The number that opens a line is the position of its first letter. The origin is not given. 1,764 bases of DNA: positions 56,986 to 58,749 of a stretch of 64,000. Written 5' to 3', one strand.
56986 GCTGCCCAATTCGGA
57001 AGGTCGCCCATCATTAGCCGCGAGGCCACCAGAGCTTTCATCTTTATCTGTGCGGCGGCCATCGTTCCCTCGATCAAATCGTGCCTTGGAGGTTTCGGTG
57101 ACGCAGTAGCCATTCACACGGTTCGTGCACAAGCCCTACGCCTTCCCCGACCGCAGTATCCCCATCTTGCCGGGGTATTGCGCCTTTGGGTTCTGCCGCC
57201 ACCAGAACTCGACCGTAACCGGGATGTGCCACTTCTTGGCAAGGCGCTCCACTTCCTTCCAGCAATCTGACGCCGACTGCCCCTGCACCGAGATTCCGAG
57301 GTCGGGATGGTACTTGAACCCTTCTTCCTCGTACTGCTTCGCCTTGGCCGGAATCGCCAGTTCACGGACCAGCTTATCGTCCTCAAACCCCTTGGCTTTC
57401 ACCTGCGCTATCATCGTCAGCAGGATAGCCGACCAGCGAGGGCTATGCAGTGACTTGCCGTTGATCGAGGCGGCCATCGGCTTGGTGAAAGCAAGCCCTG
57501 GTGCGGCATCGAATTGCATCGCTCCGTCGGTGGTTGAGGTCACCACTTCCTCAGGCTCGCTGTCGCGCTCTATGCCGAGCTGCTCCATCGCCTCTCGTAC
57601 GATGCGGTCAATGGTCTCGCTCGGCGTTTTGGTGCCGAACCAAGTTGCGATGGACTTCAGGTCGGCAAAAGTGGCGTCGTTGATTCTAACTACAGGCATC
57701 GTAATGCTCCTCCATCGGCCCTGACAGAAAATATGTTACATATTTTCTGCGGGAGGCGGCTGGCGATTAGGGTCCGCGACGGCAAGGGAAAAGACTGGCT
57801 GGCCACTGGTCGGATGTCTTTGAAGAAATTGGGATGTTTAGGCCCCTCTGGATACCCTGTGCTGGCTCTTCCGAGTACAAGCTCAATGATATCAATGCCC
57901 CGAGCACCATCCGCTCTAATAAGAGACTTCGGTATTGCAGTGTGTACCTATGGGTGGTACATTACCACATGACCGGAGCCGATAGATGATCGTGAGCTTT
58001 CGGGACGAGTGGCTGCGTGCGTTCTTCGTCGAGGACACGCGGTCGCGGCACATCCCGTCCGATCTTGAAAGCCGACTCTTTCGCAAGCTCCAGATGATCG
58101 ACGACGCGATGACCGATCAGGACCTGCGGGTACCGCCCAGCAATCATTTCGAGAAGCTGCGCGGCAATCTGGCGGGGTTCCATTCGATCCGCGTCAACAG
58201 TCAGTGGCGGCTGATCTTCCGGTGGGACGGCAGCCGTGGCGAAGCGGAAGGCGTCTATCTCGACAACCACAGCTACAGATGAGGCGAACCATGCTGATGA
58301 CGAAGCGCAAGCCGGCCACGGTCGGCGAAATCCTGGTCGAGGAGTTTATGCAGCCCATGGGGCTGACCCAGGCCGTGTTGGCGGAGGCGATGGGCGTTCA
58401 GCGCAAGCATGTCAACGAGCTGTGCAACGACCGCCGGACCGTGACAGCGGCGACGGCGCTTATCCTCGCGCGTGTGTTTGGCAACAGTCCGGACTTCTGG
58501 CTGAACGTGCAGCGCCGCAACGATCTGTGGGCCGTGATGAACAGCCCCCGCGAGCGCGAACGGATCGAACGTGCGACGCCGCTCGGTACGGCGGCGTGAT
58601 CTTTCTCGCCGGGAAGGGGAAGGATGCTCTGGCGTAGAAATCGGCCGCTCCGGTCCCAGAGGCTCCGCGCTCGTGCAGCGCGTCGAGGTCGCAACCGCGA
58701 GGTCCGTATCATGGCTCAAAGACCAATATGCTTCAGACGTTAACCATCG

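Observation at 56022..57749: Uncharacterised two-gene module: RHH-like protein plus a 363-aa protein with a HEPN-like Arg/His motif, behind a perfect 25-bp palindrome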

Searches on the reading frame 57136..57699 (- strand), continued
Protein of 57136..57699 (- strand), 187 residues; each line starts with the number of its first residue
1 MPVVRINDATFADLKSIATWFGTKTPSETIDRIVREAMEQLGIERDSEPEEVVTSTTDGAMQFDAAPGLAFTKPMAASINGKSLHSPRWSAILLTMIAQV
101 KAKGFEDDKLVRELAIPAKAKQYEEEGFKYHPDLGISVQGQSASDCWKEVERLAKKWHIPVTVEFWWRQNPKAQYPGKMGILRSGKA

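Call 73: find_encoding_contigs(protein=P0237, flank=6000, max_places=2)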
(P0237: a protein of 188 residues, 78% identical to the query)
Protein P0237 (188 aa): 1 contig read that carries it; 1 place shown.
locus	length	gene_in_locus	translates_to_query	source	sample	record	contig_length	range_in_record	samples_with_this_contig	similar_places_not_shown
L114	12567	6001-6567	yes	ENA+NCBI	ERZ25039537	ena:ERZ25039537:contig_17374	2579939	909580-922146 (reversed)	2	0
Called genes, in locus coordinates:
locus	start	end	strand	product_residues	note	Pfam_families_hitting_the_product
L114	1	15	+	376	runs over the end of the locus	PF13565:HTH_32, PF13358:DDE_3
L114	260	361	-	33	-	-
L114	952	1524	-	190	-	PF13358:DDE_3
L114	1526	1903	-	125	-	PF13518:HTH_28 (weak), PF13565:HTH_32 (weak)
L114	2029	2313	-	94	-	-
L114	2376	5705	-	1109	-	PF02384:N6_Mtase, PF07669:Eco57I (faint), PF18135:Type_ISP_C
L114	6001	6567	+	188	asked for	-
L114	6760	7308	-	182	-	PF00186:DHFR_1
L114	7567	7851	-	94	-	PF04480:DUF559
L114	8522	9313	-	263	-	PF00303:Thymidylat_synt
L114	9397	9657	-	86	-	PF06620:DUF1150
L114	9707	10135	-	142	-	PF00011:HSP20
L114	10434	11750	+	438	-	PF09538:FYDLN_acid, PF05970:PIF1 (weak), PF13604:AAA_30, PF13245:AAA_19, PF01443:Viral_helicase1 (faint), PF13538:UvrD_C_2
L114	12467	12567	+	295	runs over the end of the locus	PF08357:SEFIR, PF13676:TIR_2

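Call 74: find_encoding_contigs(protein=P0140, flank=6000, max_places=2)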
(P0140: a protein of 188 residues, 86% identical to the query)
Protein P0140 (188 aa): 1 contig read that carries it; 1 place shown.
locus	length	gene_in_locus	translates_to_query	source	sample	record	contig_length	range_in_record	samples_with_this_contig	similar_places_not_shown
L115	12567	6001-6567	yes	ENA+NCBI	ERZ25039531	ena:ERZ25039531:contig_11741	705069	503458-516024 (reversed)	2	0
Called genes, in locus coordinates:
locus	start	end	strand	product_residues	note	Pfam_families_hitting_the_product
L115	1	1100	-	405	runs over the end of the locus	-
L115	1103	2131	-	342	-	PF01018:GTP1_OBG, PF01926:MMR_HSR1, PF02421:FeoB_N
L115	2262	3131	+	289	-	PF03372:Exo_endo_phos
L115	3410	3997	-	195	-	PF13302:Acetyltransf_3, PF00583:Acetyltransf_1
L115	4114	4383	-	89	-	PF01016:Ribosomal_L27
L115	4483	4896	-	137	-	PF14520:HHH_5 (weak)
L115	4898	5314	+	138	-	-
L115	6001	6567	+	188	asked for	-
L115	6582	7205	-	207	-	PF20815:GIY_YIG_2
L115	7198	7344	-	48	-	-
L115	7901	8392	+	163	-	-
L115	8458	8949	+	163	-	-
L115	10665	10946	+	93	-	-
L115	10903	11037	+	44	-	-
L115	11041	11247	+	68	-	-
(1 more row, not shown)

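Call 103: search_dna_similar(query=window:57136-57699:-, collection=phages, mode=protein, max_rows=15)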
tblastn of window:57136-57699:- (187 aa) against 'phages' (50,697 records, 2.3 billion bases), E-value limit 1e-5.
No match.

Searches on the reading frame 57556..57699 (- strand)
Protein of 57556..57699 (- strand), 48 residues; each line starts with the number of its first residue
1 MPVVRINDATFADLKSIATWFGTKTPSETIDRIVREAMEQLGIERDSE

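Call 85: search_solved_structures(query=window:57556-57699:-, max_evalue=10, show_alignments=3)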
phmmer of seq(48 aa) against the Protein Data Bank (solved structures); distinct sequences matched with E-value up to 10: 8.
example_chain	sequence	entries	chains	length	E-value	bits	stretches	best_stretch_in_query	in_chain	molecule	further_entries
9e5c_6t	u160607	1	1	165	0.6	13.6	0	9-37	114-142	Centrin, putative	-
2rrt_A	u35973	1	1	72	0.64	13.5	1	10-37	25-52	Calmodulin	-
1g29_1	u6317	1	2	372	0.92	13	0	24-43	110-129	MALTOSE TRANSPORT PROTEIN MALK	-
4e69_A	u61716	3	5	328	1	12.9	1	6-40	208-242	2-dehydro-3-deoxygluconokinase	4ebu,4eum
9z04_A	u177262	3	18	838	1.1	12.8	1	10-40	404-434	Lymphoid-specific helicase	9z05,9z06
1m2j_A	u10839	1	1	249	1.4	12.5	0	15-37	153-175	Silent Information Regulator 2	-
1m2h_A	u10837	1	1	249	1.4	12.5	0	15-37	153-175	Silent Information Regulator 2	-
1m2g_A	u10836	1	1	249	1.4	12.5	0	15-37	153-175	Silent Information Regulator 2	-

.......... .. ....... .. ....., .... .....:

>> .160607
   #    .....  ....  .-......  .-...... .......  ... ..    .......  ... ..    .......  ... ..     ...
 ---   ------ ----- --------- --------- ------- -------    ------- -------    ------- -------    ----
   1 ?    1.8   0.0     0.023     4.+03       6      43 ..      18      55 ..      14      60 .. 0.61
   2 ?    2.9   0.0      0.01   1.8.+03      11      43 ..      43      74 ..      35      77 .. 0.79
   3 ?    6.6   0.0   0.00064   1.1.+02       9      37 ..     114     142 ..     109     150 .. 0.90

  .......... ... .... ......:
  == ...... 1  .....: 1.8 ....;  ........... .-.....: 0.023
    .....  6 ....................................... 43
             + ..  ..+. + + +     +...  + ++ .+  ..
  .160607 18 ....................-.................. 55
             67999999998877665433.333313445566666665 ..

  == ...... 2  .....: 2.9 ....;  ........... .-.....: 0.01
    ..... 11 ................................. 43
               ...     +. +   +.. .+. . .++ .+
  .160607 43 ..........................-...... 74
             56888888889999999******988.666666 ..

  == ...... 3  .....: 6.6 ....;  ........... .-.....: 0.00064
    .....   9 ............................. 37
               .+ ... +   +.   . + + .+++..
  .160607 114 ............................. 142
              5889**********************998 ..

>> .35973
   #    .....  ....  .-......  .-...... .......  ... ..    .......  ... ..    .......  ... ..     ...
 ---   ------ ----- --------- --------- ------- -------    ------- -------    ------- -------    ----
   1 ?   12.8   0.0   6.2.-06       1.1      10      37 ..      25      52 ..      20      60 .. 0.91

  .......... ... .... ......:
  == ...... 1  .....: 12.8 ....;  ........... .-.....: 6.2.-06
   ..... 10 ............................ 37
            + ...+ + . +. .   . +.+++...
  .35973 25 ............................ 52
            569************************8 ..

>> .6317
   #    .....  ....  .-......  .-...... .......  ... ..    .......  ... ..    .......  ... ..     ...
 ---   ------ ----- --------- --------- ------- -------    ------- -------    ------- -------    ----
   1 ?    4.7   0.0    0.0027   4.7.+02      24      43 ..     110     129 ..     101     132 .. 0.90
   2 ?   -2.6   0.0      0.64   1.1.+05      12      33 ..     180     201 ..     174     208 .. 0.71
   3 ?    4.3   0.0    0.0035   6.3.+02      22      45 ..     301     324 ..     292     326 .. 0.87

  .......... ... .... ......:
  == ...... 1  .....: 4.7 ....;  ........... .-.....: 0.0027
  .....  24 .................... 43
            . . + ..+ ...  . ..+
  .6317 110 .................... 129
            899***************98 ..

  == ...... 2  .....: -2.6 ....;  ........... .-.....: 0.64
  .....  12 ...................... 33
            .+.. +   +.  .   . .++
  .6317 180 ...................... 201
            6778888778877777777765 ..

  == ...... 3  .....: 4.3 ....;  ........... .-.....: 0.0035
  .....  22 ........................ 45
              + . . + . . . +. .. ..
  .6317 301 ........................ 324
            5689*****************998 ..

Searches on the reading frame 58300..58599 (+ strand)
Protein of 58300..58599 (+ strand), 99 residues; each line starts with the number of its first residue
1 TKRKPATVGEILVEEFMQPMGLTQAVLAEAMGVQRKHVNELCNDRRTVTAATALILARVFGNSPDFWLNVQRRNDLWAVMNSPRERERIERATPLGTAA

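Call 55: search_protein_families(library=pfam, proteins=[window:58300-58599:+], max_evalue=0.01)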
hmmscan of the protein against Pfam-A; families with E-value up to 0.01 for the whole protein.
window:58300-58599:+ (99 aa): 4 families
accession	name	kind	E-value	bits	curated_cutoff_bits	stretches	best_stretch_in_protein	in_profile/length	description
PF01381.28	HTH_3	-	3.7e-10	40.1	23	1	14-67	2-55/55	Helix-turn-helix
PF13560.12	HTH_31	-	9.1e-06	26.3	27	1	21-64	14-58/64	Helix-turn-helix domain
PF13443.12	HTH_26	-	0.00083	20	22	1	15-64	4-54/63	Cro/C1-type HTH DNA-binding domain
PF15943.11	YdaS_toxin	-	0.0063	16.8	30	0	24-52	11-39/65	Bacterial toxin YdaS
